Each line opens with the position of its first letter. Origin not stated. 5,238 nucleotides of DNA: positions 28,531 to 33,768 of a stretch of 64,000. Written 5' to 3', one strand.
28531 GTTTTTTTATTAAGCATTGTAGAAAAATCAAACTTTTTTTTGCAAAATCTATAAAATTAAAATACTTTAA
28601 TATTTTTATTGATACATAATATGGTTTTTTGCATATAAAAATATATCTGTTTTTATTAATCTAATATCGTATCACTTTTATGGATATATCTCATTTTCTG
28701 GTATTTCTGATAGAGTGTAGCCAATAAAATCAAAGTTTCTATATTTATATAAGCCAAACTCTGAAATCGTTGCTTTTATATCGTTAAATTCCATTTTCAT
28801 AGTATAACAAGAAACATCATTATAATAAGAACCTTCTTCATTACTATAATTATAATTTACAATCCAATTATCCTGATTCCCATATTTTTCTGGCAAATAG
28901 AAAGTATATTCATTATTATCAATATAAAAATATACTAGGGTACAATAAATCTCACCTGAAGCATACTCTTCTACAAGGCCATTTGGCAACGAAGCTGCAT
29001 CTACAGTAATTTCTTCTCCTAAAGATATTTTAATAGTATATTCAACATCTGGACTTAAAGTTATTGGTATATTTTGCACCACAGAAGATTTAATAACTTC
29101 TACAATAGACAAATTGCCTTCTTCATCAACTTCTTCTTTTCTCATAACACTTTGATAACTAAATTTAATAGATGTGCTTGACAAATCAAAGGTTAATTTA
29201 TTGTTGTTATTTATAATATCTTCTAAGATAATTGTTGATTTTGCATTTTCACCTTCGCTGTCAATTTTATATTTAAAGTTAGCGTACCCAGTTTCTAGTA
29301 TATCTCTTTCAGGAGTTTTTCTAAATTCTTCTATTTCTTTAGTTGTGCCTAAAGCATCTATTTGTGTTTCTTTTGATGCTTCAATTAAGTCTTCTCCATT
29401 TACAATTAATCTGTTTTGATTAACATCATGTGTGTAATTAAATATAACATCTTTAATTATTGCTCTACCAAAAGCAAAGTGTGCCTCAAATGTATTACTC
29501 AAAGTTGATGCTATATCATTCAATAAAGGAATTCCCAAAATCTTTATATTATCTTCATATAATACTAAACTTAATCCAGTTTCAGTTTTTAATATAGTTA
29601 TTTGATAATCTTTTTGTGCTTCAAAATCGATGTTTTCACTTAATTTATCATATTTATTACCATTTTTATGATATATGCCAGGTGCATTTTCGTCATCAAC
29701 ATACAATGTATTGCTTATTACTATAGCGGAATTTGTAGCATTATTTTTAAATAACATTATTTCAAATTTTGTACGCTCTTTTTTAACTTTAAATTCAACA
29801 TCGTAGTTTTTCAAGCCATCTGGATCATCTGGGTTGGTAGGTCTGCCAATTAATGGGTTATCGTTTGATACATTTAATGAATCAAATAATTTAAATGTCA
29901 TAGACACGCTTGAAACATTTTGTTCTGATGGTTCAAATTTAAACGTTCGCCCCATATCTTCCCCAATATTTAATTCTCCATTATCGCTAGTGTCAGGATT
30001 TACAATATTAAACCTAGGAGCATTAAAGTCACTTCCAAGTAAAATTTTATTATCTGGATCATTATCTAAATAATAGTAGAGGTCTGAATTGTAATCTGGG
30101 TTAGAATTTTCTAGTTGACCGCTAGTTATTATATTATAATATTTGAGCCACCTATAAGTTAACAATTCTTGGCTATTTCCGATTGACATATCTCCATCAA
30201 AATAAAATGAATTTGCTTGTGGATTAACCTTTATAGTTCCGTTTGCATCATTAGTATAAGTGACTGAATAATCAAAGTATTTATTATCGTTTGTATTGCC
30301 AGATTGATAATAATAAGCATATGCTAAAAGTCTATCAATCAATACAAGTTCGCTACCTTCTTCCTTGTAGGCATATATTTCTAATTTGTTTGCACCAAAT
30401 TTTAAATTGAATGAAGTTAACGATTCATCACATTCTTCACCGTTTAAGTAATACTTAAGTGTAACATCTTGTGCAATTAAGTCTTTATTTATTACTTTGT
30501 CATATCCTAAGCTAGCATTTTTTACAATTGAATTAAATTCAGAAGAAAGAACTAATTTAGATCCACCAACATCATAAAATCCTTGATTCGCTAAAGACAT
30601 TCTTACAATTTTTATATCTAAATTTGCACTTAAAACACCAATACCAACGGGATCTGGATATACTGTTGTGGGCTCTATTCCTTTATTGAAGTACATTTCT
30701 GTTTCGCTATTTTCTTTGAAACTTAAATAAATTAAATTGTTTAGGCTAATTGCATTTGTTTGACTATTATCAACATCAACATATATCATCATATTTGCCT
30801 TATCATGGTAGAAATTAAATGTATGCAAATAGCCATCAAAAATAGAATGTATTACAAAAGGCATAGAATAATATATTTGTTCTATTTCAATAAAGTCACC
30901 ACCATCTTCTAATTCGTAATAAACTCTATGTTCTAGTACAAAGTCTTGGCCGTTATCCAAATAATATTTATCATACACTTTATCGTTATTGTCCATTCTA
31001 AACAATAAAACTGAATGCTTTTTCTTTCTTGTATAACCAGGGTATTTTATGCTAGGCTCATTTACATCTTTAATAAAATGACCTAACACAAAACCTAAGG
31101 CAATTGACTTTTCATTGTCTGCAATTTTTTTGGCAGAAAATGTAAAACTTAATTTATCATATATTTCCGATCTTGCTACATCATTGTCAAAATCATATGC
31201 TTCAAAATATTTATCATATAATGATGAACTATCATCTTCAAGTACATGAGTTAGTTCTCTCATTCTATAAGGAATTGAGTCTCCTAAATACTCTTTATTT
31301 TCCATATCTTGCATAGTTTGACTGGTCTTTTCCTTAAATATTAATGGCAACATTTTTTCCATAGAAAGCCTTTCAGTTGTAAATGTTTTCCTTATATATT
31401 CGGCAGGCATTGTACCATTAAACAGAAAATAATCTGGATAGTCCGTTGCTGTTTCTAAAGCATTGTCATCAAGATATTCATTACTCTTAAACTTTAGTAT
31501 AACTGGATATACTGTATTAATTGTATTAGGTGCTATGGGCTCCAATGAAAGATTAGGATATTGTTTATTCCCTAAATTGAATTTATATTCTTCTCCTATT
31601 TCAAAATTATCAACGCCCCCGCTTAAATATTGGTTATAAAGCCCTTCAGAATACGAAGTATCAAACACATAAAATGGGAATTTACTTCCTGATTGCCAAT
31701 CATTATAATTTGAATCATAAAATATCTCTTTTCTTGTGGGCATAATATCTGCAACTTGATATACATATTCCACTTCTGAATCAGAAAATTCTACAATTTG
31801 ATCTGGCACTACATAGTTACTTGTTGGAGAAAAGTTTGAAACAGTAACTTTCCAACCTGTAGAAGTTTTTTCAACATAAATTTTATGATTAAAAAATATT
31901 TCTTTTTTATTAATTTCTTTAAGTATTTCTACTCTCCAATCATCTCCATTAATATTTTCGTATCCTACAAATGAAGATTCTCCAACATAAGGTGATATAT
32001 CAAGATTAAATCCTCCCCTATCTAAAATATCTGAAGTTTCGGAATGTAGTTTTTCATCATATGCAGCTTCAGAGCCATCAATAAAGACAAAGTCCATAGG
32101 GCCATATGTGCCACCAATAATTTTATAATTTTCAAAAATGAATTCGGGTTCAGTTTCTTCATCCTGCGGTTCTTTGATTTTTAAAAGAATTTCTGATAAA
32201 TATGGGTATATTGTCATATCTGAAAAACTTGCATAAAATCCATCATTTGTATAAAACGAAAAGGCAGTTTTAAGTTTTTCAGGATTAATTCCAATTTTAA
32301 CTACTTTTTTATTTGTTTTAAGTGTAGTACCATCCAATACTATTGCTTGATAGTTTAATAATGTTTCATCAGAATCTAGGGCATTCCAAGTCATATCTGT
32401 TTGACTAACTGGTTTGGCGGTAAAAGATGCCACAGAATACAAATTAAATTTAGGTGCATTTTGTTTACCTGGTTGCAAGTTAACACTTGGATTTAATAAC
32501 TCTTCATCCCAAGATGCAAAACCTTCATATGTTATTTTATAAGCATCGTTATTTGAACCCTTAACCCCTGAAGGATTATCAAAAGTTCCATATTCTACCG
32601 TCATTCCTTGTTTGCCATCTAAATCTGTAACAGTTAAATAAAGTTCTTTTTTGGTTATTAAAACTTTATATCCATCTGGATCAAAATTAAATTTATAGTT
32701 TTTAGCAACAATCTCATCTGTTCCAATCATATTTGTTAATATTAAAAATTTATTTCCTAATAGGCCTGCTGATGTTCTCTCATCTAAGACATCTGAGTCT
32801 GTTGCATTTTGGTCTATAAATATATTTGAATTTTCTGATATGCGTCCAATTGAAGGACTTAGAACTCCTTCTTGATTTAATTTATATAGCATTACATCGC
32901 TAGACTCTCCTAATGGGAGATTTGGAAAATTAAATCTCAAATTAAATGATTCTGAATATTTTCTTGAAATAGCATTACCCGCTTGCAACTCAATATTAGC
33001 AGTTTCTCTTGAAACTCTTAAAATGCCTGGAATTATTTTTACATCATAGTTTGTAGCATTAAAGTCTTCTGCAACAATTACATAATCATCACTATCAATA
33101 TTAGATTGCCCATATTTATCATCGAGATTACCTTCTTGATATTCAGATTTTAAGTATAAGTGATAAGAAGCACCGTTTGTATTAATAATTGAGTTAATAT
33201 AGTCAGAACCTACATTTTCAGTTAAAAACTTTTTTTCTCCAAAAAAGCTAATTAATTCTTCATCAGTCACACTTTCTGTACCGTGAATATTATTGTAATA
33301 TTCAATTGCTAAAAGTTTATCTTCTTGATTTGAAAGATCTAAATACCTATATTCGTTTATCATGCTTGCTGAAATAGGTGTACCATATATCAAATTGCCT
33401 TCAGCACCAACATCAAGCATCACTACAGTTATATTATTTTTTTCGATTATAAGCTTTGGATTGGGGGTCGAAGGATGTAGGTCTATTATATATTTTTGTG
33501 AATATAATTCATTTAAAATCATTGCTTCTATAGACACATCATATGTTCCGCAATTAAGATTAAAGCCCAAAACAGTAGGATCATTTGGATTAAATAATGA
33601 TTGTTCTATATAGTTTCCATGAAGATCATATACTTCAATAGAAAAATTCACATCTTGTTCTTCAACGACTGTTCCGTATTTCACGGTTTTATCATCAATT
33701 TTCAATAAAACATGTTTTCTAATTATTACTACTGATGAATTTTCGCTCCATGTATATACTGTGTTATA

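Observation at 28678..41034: A 4118-aa lipoprotein built from Ig-like and MBG-like modules, the largest gene in the window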

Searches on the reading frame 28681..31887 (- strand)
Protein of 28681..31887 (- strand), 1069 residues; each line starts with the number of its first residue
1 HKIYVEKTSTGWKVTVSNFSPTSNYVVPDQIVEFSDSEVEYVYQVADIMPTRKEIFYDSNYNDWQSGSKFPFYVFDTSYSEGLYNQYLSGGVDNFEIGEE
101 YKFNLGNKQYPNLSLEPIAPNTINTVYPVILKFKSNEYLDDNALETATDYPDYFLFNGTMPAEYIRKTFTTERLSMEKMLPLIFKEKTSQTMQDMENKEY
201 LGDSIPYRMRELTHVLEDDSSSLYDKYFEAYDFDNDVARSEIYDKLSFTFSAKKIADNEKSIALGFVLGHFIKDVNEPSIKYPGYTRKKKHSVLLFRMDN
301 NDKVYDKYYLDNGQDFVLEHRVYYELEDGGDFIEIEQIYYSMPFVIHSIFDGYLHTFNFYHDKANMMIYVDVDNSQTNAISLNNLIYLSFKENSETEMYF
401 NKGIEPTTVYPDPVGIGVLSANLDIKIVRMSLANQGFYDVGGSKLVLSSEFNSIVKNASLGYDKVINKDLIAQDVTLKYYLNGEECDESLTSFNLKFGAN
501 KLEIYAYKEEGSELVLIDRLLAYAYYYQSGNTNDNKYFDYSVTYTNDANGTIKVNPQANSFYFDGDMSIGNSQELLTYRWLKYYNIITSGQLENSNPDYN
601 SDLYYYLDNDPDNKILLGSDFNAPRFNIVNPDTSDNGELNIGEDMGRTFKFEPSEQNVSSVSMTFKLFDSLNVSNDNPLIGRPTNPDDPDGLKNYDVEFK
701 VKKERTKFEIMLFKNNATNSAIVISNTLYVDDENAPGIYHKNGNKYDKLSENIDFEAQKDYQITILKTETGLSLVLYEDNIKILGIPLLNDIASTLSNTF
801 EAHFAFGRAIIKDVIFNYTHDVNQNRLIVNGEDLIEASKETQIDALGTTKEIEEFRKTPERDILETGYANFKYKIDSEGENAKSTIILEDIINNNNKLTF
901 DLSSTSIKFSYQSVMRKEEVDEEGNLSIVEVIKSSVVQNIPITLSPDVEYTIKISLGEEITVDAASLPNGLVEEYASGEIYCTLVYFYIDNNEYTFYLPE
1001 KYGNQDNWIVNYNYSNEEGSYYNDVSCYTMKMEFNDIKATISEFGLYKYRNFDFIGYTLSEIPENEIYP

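Call 24: search_solved_structures(query=A1, max_evalue=1)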
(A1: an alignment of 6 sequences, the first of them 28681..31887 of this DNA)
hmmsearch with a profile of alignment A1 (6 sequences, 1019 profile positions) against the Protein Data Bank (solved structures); distinct sequences matched with E-value up to 1: 3.
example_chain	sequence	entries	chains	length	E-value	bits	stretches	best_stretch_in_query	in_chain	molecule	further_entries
6yfc_AA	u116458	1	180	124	0.071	14.5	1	798-864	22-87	coat protein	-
3of3_A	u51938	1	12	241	0.63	11.4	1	543-644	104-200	Purine nucleoside phosphorylase deoD-type 1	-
1vhj_A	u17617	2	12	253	0.69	11.2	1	543-644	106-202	purine nucleoside phosphorylase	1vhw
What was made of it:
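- On Concanavalin-A-like lectin/glucanase superfamily (LamG, galectin, CBM66): The PDB profile search found nothing (call 24).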

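Call 35: predict_structure(alignment_id=A1)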
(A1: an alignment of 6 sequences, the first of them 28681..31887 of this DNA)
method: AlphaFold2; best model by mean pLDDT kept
length: 1069 residues; sequences in the alignment: 6
mean_pLDDT: 42.1   pTM: 0.30
mean pLDDT of the five models: 42.1, 41.0, 39.8, 36.4, 35.7
residues with pLDDT >= 90: 1; 70-90: 108; 50-70: 233; < 50: 727
segments of 3 or more residues with pLDDT < 50: 1-246, 253-267, 299-314, 329-332, 341-354, 361-368, 372-461, 495-502, 518-545, 549-707, 714-718, 730-733, 767-771, 790-825, 856-867, 924-928, 972-975, 1001-1027, 1048-1069
pLDDT, mean of each block of 10 residues (from residue 1): 34 36 30 39 29 25 28 25 32 28 24 23 24 31 30 23 24 30 31 24 23 27 24 26 39 42 44 66 65 51 26 47 56 49 42 50 44 38 28 23 22 22 22 21 22 31 51 67 59 45 64 57 32 29 46 34 24 28 27 26 24 26 31 29 29 43 29 23 29 29 42 50 61 60 66 56 52 62 63 47 40 37 48 64 77 55 40 70 77 65 85 57 49 66 81 71 63 52 78 76 29 25 45 84 57 25 27
secondary structure, 60 per line:
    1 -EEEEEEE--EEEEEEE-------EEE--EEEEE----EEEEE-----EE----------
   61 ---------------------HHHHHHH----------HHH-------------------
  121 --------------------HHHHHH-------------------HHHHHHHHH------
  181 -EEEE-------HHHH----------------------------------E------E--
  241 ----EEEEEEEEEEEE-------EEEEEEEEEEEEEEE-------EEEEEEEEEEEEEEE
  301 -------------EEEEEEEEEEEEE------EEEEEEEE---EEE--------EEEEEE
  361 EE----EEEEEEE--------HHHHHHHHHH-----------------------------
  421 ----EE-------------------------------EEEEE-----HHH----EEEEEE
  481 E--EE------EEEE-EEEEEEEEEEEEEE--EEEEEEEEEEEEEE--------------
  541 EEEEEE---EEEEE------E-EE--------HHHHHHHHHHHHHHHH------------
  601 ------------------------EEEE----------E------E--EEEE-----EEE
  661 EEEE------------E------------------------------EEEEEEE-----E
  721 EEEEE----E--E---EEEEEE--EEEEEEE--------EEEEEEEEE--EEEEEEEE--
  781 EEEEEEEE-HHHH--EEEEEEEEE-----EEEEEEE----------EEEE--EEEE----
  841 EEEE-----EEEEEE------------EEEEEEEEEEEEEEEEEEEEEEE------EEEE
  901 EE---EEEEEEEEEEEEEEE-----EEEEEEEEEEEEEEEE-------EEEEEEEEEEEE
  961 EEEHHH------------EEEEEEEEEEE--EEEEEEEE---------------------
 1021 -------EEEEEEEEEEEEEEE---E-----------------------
elements in order (helices of 4 or more, strands of 3 or more residues): E2-8 E11-17 E25-27 E30-34 E39-43 H82-88 H141-146 H166-174 E182-185 H193-196 E245-256 E264-278 E286-300 E314-326 E333-340 E344-346 E355-362 E367-373 H382-391 E458-462 E475-481 E492-495 E497-510 E513-526 E541-546 E550-554 H573-588 E625-628 E649-652 E658-664 E708-714 E720-725 E737-742 E745-751 E760-768 E771-778 E781-788 H790-793 E796-804 E810-816 E827-830 E833-836 E841-844 E850-855 E868-890 E897-902 E906-920 E926-941 E949-963 E979-989 E992-999 E1028-1042
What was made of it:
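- Tried and rejected: The first AF2 run with 6 sequences was too poor to use on its own (pLDDT 42, call 35).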

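Call 36: search_protein_representatives(alignment_id=A1)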
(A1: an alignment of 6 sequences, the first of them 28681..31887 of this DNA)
Query: 6 sequences, 1019 profile positions. Proteins with E-value up to 0.001 (for the whole library): 19; up to 1e-10: 15; up to 1e-30: 11. The best 19 are listed.
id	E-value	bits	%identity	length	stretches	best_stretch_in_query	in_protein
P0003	0.0e+00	1071.0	-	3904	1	1-1019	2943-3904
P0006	5.6e-296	1001.4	-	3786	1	1-1019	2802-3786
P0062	2.1e-276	936.6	-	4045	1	1-1015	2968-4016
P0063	3.8e-96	339.9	-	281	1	743-1018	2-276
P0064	2.7e-86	307.3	-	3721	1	1-1009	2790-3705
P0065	9.9e-62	226.0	-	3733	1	13-992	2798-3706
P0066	8.1e-54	199.8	-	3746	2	5-642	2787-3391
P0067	2.7e-53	198.0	-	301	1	764-1015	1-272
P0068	4.3e-52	194.0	-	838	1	174-942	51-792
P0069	1.6e-47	178.9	-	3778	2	16-651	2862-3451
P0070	1.5e-45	172.4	-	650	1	336-997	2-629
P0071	1.4e-26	109.6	-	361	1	729-1011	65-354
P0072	3.1e-22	95.2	-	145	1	427-534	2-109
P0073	3.6e-18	81.8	-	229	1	807-1017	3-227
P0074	7.8e-13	64.1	-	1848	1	306-959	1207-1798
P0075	5.4e-10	54.7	-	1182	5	450-511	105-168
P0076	3.0e-06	42.3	-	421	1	737-882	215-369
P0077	1.7e-04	36.5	-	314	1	804-970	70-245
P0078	4.2e-04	35.2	-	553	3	421-493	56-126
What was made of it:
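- Tried and rejected: I treat this as a limitation of the word-index step, because the exhaustive HMMER search with the same alignment found 19 proteins (call 36).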

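Call 39: search_protein_families(library=pfam, proteins=[P0074, P0075, P0076, P0077, P0078, P0068, P0070, P0071], max_evalue=0.01)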
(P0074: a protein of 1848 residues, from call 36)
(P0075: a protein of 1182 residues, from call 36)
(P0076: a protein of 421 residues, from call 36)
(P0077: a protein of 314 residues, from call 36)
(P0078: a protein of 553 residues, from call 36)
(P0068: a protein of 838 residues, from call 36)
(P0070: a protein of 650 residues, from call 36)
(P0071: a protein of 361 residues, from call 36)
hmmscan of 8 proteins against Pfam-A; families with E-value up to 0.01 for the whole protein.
P0074 (1848 aa): 0 families

P0075 (1182 aa): 3 families
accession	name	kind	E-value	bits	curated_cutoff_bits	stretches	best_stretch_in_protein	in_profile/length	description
PF00630.25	Filamin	-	4e-05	24.8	26.9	1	753-834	3-84/93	Filamin/ABP280 repeat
PF00127.26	Copper-bind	-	0.00038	21.2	21.2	0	562-616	3-56/99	Copper binding proteins, plastocyanin/azurin family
PF10790.15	DUF2604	-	0.0039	18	25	0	669-708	15-54/85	Protein of Unknown function (DUF2604)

P0076 (421 aa): 0 families

P0077 (314 aa): 0 families

P0078 (553 aa): 4 families
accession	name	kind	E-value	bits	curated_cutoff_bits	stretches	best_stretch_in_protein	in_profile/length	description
PF18911.6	PKD_4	-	4.4e-12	46.3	27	1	384-445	15-77/85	PKD domain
PF18962.6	Por_Secre_tail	-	3e-09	37.5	27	1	481-544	2-67/75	Secretion system C-terminal sorting domain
PF00801.26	PKD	-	3.1e-05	24.3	23.5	1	402-436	29-65/80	PKD domain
PF16967.11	TcfC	-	0.0046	16.9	29.4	0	338-365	40-66/68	E-set like domain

P0068 (838 aa): 1 family
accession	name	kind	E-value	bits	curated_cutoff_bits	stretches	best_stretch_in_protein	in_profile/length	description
PF01479.30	S4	-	0.0063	16.7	22.8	0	784-804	27-48/48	S4 domain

P0070 (650 aa): 0 families

P0071 (361 aa): 0 families

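Call 40: fold_search(model_id=the predicted structure, library=pdb)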
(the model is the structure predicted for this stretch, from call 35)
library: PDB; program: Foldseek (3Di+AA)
matches with E <= 10: 1225; with E <= 0.001: 5
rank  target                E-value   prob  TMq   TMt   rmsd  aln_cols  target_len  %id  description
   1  5zu4_A                2.6e-04  0.25  0.04  0.10  27.7       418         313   10  Crystal structure of Lamprey immune protein (released 2019-06-12)
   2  5zu4_B                2.6e-04  0.25  0.04  0.10  27.4       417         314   11  Crystal structure of Lamprey immune protein (released 2019-06-12)
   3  5xau_A                7.4e-04  0.99  0.10  0.16  16.8       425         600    8  Crystal structure of integrin binding fragment of laminin-511 (released 2017-09-20)
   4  4b1m_A                7.7e-04  1.00  0.10  0.57  10.0       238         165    7  CARBOHYDRATE BINDING MODULE CBM66 FROM BACILLUS SUBTILIS (released 2012-12-12)
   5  7cec_C                8.1e-04  0.96  0.09  0.16  17.3       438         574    9  Structure of alpha6beta1 integrin in complex with laminin-511 (released 2021-06-23)
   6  5xau_D                1.1e-03  0.84  0.11  0.17  31.4       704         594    7  Crystal structure of integrin binding fragment of laminin-511 (released 2017-09-20)
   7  4azz_A                1.4e-03  1.00  0.11  0.56  10.1       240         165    8  Carbohydrate binding module CBM66 from Bacillus subtilis (released 2012-07-25)
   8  4b1l                  1.5e-03  1.00  0.10  0.53  10.1       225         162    8  CARBOHYDRATE BINDING MODULE CBM66 FROM BACILLUS SUBTILIS (released 2012-12-12)
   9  4b1m_C                2.0e-03  1.00  0.10  0.58   9.9       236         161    7  CARBOHYDRATE BINDING MODULE CBM66 FROM BACILLUS SUBTILIS (released 2012-12-12)
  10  5v38_B                2.1e-03  1.00  0.11  0.25   8.7       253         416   14  Crystal Structure of The Receptor-binding Domain of Botulinum Neurotoxin Type HA (released 2017-03-22)
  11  9ea9_A                2.7e-03  1.00  0.11  0.09   8.7       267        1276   14  Crystal structure of BoNT/A-NTNH-HA70 -VHH_F12-VHH_H7-Fab_NTNH complex (released 2025-09-17)
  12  5mk8_B                4.1e-03  1.00  0.11  0.25   8.6       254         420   13  Crystal structure of the receptor-binding domain of the FA hybrid Clostridium botulinum neurotoxin (released 2018-03-28)
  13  4b1m_B                4.5e-03  1.00  0.10  0.52   9.7       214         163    9  CARBOHYDRATE BINDING MODULE CBM66 FROM BACILLUS SUBTILIS (released 2012-12-12)
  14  8h0y_A                4.9e-03  0.98  0.09  0.09  15.3       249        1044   10  Structure of SARS-CoV-1 Spike Protein with Engineered x1 Disulfide (S370C and D967C), Locked-112 Conformation (released 2022-11-09)
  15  7q9g_C                4.9e-03  0.93  0.08  0.08  18.5       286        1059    8  COVOX-222 fab in complex with SARS-CoV-2 beta-Spike glycoprotein (released 2021-12-15)
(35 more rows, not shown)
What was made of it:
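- The first, poorer model gave the same fold class (call 40).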

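Call 46: find_homologous_proteins(query=A1, max_evalue=0.001)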
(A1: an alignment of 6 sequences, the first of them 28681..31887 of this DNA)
Query A1 (6 sequences): 7256 candidates shared short words with the query, none scored E <= 0.001.
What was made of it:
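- Tried and rejected: find_homologous_proteins with the C-terminal alignment A1 returned no hit at all, not even the members themselves (call 46).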

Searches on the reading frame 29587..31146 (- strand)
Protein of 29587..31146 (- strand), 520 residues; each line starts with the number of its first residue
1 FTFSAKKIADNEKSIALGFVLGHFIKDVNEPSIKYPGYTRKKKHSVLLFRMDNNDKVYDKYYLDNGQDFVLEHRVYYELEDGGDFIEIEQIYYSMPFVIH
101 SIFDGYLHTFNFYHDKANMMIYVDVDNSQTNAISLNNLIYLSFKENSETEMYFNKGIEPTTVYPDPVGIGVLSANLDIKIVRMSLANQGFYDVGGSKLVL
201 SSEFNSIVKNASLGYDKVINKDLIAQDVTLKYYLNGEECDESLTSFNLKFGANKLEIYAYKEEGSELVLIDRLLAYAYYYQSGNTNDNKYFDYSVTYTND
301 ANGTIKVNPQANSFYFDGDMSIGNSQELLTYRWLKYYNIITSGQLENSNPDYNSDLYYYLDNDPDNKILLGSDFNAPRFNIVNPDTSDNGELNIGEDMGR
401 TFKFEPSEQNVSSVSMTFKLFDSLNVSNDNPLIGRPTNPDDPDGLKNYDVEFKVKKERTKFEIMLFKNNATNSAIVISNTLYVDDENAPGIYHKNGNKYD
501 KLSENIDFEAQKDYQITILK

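Call 8: search_protein_families(library=pfam, proteins=[window:29587-31146:-], max_evalue=10)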
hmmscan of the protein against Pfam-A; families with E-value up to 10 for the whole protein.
window:29587-31146:- (520 aa): 3 families
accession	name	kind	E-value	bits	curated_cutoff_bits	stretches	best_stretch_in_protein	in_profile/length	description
PF12733.13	Cadherin-like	-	0.023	15.6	24.2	1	225-265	35-77/89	Cadherin-like beta sandwich domain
PF15065.11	NCU-G1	-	0.058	12.8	27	1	407-494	127-213/353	Lysosomal transcription factor, NCU-G1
PF18257.6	DsbG_N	-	0.091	13.2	25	1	454-487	32-65/90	Disulfide isomerase DsbG N-terminal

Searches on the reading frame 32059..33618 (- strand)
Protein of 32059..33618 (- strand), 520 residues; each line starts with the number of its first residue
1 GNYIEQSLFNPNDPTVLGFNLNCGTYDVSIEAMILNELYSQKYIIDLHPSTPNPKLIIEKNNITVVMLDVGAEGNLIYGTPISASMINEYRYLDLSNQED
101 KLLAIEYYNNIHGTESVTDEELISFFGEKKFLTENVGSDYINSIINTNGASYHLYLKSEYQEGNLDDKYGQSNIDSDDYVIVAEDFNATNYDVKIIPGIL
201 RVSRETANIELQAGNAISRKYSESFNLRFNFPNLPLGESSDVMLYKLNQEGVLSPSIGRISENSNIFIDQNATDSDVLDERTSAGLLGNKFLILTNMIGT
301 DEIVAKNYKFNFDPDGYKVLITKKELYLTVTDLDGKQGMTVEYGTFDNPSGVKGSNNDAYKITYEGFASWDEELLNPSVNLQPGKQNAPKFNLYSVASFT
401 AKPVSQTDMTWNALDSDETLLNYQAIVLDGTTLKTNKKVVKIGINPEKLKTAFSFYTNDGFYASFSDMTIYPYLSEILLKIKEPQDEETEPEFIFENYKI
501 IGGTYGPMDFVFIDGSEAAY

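Call 8: search_protein_families(library=pfam, proteins=[window:32059-33618:-], max_evalue=10)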
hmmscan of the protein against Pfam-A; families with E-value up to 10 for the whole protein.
window:32059-33618:- (520 aa): 1 family
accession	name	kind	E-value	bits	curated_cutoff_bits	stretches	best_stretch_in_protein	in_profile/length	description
PF18676.6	MBG_2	-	0.73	10.9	25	1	177-200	48-71/72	MBG domain (YGX type)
